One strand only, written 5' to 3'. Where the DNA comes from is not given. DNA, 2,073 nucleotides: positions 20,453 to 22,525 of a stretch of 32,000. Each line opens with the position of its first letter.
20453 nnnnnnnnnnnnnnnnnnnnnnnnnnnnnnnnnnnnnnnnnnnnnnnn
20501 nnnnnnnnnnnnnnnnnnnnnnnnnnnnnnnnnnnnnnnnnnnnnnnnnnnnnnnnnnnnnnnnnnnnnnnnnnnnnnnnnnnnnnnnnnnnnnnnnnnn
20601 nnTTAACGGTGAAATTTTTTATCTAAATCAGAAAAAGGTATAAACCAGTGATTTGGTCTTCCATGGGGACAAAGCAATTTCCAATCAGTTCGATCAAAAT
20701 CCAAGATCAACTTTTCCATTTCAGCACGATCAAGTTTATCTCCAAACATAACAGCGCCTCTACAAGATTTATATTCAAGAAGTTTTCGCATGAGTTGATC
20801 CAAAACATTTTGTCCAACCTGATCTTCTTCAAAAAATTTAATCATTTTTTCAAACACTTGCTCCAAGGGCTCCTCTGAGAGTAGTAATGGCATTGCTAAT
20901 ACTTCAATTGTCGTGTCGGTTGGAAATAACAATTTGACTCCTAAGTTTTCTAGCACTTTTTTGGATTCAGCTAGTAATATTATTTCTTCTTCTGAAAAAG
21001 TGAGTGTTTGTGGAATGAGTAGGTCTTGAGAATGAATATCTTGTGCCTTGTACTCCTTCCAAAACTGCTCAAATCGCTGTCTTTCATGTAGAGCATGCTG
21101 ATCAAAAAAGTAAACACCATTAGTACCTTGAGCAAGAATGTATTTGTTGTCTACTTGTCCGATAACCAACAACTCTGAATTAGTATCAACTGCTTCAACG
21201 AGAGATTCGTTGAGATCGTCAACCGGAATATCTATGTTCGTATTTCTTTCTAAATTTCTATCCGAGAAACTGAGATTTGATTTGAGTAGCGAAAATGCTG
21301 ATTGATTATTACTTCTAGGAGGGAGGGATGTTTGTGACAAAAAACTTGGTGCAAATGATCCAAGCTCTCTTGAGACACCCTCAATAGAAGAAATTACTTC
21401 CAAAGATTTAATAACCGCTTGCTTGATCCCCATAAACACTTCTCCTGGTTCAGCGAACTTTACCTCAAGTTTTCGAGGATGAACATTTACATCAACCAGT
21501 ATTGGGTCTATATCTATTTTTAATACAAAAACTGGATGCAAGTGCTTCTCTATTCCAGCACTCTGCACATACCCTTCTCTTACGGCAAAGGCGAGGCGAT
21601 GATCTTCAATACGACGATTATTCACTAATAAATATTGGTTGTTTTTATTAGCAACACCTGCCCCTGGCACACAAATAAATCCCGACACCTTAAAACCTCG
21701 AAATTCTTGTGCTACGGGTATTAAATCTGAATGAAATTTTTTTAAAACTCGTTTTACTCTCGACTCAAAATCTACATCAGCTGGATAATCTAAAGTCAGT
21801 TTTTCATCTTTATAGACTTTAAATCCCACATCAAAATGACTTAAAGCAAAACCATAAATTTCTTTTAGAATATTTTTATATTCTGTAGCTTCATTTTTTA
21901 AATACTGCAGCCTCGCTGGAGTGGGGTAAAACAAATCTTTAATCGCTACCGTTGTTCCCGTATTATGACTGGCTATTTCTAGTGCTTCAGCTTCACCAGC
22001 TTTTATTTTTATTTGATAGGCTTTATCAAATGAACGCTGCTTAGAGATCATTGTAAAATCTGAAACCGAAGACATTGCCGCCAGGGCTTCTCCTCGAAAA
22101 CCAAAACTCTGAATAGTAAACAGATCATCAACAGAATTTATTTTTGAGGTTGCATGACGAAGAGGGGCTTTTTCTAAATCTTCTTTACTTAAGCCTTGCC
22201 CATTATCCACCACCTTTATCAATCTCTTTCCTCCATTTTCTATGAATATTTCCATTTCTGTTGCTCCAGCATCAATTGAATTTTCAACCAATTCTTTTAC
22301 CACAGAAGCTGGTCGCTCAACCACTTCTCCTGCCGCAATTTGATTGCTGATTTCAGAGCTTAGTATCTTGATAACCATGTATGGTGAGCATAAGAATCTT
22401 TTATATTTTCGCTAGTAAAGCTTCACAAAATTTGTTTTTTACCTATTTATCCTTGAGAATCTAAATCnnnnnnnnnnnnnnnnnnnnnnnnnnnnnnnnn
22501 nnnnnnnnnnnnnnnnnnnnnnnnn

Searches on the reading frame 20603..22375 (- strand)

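Call 11: search_protein_families(library=pfam, proteins=[window:20603-22375:-], max_evalue=0.001)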
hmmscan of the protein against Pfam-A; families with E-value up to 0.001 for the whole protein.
window:20603-22375:- (590 aa): 4 families
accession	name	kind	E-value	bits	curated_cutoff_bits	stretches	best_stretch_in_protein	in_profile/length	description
PF08676.16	MutL_C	-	3.5e-31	108.2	25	1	405-548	1-142/142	MutL C terminal dimerisation domain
PF01119.25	DNA_mis_repair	-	3.6e-27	94.8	26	1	212-325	7-118/119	DNA mismatch repair protein, C-terminal domain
PF13589.12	HATPase_c_3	-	8.9e-15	55.4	25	1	23-130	4-111/137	Histidine kinase-, DNA gyrase B-, and HSP90-like ATPase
PF02518.31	HATPase_c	-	1.9e-06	28.7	26.4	1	20-80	4-56/111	Histidine kinase-, DNA gyrase B-, and HSP90-like ATPase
